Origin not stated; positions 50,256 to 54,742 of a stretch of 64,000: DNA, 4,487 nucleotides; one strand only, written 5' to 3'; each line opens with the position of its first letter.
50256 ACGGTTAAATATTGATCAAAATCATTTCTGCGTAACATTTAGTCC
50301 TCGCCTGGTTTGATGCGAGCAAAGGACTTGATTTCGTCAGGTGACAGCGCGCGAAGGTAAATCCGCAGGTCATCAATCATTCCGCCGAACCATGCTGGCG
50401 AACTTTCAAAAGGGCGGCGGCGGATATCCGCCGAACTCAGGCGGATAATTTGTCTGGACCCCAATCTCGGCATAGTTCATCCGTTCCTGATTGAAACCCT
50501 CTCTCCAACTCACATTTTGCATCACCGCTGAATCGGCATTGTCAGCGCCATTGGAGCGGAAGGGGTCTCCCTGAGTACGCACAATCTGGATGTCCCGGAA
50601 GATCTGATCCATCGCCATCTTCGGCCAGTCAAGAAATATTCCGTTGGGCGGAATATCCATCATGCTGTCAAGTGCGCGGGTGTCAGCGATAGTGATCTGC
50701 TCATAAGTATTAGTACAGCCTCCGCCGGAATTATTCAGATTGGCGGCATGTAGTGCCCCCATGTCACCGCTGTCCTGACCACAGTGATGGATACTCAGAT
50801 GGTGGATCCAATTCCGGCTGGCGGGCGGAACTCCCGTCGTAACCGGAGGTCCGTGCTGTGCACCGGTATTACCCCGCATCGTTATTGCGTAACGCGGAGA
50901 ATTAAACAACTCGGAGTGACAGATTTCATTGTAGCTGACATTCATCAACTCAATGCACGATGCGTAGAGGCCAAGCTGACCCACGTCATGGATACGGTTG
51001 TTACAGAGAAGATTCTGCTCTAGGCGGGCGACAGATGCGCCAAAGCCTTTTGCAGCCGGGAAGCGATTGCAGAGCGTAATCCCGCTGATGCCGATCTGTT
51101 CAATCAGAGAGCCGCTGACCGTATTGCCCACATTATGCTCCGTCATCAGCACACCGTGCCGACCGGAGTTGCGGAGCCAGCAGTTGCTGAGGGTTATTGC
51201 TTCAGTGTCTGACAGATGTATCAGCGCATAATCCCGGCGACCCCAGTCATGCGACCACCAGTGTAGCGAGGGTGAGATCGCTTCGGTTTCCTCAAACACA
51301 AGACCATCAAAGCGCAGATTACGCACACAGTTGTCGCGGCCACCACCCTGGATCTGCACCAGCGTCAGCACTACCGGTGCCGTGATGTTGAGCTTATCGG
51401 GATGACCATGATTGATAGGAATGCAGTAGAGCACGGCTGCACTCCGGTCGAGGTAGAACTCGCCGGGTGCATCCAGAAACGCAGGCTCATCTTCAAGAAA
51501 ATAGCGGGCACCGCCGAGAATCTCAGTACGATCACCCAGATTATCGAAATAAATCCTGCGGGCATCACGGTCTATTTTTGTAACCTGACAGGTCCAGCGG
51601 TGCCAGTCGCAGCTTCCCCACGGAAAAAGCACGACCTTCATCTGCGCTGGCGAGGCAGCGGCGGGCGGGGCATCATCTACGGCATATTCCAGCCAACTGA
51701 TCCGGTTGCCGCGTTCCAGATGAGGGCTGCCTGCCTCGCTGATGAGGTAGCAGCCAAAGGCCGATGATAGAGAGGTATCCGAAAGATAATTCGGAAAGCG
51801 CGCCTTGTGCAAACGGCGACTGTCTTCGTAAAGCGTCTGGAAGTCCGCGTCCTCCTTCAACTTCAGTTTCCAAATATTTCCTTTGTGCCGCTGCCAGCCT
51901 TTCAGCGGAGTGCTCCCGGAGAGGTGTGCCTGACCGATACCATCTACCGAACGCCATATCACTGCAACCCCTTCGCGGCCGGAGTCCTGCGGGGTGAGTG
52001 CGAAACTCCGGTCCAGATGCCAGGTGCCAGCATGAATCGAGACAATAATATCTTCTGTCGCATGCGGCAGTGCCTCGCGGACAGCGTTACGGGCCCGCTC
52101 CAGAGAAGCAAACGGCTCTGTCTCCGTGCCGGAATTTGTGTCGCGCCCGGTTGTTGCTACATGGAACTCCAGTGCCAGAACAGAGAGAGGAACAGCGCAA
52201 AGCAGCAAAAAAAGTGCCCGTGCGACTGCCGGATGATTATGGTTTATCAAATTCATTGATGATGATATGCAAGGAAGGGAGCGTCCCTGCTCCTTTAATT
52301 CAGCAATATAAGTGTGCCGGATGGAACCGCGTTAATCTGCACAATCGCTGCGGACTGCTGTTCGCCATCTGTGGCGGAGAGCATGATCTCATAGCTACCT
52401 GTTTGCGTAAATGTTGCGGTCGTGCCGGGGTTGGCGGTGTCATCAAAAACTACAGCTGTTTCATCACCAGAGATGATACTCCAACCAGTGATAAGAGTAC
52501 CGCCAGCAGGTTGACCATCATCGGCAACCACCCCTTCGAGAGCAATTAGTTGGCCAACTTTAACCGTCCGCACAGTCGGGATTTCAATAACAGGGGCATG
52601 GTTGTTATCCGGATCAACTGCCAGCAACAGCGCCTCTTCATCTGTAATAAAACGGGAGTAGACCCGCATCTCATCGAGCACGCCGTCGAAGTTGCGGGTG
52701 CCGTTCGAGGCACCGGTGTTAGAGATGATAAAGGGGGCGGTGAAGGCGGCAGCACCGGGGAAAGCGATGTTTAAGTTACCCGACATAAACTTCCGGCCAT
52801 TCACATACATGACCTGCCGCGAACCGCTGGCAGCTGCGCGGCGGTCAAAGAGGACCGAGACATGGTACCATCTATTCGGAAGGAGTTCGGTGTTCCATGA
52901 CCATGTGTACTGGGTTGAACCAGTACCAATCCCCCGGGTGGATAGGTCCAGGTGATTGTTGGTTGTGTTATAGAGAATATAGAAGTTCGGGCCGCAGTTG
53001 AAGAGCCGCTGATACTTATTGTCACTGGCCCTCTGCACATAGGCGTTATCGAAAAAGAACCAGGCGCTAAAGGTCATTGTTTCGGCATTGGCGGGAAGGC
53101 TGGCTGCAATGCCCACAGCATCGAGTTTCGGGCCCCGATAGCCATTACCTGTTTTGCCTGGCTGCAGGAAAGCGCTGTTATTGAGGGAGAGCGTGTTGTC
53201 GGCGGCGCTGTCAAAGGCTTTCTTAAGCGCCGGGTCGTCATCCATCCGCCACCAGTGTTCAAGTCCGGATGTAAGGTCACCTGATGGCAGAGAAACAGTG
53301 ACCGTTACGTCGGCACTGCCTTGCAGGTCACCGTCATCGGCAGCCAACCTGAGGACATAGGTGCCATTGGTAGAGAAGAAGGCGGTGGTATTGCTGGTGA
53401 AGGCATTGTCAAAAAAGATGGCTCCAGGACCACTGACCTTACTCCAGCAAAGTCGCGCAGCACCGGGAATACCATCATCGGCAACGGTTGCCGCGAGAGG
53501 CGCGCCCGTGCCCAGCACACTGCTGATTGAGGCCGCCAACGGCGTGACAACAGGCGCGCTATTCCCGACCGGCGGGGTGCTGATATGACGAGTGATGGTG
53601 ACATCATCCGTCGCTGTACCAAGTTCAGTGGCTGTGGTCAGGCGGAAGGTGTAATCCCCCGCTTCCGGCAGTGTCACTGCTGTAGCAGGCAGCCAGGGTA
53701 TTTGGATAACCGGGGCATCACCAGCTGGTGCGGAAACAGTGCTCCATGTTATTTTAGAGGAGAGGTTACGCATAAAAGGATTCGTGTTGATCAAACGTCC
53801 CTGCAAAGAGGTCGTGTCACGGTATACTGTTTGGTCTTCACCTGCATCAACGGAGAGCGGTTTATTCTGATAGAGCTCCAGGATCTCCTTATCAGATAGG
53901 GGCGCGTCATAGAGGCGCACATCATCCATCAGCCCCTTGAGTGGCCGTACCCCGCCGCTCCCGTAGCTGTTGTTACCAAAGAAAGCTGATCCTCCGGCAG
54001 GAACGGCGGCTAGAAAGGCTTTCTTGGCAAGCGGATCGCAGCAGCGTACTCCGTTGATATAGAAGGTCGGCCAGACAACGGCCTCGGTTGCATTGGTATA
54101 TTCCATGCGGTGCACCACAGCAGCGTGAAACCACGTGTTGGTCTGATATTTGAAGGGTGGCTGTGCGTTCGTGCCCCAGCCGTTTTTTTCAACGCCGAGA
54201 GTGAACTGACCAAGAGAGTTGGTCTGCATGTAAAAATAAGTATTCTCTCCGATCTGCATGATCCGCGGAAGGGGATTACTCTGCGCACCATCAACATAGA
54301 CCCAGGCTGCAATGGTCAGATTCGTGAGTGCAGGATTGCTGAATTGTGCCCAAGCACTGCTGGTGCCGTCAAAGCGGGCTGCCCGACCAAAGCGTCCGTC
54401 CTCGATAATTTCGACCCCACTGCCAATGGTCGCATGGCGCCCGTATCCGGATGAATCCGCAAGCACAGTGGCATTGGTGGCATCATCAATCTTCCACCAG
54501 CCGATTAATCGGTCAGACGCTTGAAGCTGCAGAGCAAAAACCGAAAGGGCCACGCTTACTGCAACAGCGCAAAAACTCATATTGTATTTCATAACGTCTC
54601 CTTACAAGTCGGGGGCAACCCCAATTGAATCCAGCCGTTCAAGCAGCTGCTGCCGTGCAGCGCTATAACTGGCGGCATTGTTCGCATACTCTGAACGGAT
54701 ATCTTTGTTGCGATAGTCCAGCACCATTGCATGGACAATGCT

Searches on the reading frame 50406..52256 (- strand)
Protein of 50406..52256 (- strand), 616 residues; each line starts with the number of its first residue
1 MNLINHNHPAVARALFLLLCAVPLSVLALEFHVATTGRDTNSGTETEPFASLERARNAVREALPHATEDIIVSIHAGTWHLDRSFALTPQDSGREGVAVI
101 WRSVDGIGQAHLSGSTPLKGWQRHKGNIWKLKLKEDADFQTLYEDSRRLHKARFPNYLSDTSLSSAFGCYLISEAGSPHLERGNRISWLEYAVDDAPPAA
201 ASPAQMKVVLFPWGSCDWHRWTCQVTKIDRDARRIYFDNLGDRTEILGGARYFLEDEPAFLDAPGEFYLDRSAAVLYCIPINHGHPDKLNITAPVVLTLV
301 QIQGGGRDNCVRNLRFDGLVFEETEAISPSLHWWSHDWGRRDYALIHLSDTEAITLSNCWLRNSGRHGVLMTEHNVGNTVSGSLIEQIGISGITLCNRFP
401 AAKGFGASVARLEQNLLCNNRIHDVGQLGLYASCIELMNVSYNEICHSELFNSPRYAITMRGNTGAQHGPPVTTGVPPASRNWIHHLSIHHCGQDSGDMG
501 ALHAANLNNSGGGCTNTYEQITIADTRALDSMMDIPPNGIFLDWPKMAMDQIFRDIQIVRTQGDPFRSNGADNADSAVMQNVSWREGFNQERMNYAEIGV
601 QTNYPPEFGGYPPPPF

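Call 66: search_protein_families(library=pfam, proteins=[window:50406-52256:-], max_evalue=0.001)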
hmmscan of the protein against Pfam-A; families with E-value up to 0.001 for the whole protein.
window:50406-52256:- (616 aa): 1 family
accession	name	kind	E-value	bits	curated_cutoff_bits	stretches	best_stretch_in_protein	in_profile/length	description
PF13229.12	Beta_helix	-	0.00046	20.3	25.9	1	346-447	26-131/158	Right handed beta helix region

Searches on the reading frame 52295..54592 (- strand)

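Call 66: search_protein_families(library=pfam, proteins=[window:52295-54592:-], max_evalue=0.001)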
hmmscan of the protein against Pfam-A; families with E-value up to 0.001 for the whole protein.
window:52295-54592:- (765 aa): 5 families
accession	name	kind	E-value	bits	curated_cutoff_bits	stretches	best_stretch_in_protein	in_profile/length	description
PF13385.13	Laminin_G_3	-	3.4e-33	115.4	27.6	2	79-237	4-150/151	Concanavalin A-like lectin/glucanases superfamily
PF22352.2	K319L-like_PKD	-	1.2e-18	67.3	27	3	378-433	28-84/84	K319L-like, PKD domain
PF00801.26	PKD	-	5e-08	33.3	23.5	0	677-753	11-78/80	PKD domain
PF18911.6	PKD_4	-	9.7e-07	29.2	27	1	664-749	1-77/85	PKD domain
PF18981.6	InlK_D3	-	1.9e-06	28.3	25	0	726-754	44-72/75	Internalin K domain (D3/D4)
